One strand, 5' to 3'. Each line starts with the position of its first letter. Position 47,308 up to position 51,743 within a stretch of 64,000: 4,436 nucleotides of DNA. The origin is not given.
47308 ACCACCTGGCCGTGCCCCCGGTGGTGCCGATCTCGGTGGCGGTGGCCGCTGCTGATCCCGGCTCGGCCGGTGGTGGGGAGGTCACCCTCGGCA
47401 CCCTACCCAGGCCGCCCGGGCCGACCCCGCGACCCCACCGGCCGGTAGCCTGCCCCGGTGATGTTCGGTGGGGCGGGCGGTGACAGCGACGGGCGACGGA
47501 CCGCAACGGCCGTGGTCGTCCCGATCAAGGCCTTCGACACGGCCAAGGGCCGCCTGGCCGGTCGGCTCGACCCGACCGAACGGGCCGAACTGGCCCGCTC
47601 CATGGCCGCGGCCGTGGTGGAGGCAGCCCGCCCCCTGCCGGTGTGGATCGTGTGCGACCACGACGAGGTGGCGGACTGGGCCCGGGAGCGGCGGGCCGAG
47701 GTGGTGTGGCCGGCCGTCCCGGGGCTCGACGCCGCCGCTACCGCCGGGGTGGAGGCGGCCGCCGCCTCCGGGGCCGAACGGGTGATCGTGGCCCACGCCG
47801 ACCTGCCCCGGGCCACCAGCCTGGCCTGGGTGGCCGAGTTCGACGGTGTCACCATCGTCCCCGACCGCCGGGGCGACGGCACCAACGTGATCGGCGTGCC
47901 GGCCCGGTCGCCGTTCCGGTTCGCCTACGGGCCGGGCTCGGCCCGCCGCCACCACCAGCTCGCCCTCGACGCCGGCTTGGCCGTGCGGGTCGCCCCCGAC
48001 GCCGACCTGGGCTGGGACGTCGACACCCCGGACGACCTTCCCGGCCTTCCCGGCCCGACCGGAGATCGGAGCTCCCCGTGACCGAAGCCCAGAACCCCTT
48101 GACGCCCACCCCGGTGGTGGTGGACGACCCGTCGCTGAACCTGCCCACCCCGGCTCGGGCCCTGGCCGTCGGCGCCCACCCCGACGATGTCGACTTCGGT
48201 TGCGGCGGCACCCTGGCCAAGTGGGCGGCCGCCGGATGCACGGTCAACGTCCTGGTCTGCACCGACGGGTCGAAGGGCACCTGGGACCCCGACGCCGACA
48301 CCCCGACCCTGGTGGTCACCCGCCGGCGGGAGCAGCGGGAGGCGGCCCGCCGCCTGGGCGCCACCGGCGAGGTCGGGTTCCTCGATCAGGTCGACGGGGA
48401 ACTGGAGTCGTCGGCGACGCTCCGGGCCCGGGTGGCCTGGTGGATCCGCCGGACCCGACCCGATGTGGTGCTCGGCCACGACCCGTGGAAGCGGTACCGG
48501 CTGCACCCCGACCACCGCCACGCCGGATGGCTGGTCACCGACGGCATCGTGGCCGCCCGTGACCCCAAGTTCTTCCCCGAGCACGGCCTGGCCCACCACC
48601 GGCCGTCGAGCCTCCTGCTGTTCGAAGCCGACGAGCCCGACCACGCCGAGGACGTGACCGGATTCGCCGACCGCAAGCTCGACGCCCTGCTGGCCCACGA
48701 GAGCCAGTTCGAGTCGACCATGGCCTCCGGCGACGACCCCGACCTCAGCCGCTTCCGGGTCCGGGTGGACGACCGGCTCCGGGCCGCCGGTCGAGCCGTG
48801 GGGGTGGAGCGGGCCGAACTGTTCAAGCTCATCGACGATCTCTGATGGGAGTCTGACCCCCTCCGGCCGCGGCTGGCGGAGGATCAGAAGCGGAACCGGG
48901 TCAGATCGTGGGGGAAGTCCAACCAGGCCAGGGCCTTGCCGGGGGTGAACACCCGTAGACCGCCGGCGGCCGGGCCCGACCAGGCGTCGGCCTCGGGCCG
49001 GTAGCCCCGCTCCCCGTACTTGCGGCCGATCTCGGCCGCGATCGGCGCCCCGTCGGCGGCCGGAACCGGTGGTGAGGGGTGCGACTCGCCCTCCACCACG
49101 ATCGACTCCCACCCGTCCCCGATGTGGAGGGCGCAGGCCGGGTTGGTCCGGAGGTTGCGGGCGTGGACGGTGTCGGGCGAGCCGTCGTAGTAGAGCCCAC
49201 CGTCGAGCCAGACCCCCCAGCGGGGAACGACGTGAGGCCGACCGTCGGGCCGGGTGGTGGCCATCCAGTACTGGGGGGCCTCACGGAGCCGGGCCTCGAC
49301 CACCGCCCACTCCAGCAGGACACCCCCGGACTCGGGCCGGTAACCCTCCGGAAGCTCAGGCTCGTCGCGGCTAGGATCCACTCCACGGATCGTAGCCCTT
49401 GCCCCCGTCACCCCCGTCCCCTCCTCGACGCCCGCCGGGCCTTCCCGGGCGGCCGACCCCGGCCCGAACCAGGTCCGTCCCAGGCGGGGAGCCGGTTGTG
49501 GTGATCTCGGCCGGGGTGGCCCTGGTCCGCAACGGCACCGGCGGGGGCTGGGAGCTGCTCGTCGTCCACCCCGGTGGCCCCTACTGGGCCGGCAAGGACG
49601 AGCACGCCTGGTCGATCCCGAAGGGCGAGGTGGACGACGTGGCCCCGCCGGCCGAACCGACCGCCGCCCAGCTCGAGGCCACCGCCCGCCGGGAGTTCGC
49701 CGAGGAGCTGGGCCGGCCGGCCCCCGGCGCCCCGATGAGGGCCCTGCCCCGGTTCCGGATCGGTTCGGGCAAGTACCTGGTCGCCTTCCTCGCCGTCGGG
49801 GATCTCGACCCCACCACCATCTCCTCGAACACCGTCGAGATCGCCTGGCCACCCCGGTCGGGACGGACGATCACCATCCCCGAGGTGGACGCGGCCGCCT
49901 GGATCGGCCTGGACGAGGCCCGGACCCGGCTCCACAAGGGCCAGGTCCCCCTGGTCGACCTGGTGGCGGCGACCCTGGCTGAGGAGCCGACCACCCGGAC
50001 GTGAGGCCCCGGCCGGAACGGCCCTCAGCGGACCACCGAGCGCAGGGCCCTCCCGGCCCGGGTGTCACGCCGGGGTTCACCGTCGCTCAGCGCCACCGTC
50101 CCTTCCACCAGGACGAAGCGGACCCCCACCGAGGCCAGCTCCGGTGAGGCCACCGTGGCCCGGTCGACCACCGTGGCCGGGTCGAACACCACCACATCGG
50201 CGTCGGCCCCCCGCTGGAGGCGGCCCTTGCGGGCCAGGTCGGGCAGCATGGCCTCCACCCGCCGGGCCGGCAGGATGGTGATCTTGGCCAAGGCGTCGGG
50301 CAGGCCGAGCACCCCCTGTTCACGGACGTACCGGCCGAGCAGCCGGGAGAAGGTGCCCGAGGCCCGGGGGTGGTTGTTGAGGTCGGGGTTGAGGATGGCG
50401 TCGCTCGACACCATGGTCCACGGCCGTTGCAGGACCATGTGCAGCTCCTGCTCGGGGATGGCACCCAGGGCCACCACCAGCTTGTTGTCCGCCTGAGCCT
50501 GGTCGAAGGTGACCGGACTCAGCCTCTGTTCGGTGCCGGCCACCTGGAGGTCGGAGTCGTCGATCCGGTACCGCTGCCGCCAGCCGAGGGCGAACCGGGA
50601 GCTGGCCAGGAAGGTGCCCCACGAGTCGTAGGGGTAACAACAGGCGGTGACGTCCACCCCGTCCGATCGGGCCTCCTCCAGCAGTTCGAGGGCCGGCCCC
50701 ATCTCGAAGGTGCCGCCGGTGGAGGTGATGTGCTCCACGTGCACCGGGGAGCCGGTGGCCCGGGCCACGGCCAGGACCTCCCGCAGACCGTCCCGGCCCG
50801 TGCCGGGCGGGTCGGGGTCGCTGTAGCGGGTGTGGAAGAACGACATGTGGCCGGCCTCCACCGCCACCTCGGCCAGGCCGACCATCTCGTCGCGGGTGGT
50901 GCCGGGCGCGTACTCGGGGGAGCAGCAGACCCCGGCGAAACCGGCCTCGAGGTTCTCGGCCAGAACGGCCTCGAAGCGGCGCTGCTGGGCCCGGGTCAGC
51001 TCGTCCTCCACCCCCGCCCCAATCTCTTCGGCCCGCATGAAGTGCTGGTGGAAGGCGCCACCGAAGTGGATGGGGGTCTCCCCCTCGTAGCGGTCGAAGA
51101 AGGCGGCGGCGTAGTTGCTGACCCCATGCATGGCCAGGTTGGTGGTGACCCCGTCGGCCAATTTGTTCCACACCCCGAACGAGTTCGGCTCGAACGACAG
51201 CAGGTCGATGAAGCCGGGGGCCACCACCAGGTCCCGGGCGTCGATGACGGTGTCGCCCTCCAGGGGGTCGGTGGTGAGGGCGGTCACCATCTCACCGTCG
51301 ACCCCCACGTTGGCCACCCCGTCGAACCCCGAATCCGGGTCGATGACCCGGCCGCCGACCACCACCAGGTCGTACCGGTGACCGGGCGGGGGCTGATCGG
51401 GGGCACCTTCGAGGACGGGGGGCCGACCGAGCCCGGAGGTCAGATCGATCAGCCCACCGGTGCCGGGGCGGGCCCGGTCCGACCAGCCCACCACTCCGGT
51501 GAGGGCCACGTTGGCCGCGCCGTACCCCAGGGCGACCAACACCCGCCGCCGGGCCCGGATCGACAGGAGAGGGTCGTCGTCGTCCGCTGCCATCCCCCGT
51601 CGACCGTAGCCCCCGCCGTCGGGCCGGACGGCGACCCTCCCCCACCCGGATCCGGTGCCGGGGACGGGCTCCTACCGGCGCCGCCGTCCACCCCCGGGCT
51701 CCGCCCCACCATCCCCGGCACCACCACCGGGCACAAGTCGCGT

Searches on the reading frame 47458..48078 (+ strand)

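Call 58: search_protein_families(library=pfam, proteins=[window:47458-48078:+], max_evalue=0.0001)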
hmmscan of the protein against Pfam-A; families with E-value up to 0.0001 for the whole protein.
window:47458-48078:+ (207 aa): 2 families
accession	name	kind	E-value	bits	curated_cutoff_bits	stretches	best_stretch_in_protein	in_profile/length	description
PF01983.22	CofC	-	1.1e-18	67.7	22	1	18-194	2-179/217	Guanylyl transferase CofC like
PF12804.13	NTP_transf_3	-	1.5e-06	28.9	27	1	47-121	24-104/160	MobA-like NTP transferase domain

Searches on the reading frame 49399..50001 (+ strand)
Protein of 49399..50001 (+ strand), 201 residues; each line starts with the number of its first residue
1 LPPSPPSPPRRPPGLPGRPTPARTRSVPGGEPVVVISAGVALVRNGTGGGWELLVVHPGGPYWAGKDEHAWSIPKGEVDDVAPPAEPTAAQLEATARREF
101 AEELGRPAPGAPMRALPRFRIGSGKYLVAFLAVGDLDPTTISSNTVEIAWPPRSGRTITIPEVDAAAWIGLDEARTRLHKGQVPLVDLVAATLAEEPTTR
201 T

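Call 58: search_protein_families(library=pfam, proteins=[window:49399-50001:+], max_evalue=0.0001)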
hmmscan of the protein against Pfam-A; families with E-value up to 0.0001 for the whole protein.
window:49399-50001:+ (201 aa): 1 family
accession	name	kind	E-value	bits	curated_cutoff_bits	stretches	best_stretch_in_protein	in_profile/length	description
PF00293.34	NUDIX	-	2.5e-07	31.2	21.1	1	37-186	5-131/134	NUDIX domain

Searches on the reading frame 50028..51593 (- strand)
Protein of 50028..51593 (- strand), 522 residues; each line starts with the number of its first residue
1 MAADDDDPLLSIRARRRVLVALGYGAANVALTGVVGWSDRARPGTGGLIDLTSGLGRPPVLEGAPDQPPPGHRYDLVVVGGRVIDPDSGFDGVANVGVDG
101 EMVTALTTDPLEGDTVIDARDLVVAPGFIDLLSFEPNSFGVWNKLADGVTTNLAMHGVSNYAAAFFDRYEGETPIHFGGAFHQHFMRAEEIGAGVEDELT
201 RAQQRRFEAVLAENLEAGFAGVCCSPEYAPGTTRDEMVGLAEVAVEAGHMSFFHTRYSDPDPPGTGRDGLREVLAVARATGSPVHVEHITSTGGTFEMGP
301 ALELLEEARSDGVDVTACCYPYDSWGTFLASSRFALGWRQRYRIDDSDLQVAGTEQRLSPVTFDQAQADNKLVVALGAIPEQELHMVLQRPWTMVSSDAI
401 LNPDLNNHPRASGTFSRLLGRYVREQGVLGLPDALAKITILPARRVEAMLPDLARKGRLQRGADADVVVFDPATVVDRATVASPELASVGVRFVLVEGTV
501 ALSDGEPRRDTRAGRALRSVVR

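Call 58: search_protein_families(library=pfam, proteins=[window:50028-51593:-], max_evalue=0.0001)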
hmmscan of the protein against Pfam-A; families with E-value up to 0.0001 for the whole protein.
window:50028-51593:- (522 aa): 1 family
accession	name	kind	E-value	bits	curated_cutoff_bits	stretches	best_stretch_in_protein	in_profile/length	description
PF07969.17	Amidohydro_3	-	4.3e-12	46.7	29.7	1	203-500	157-470/472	Amidohydrolase family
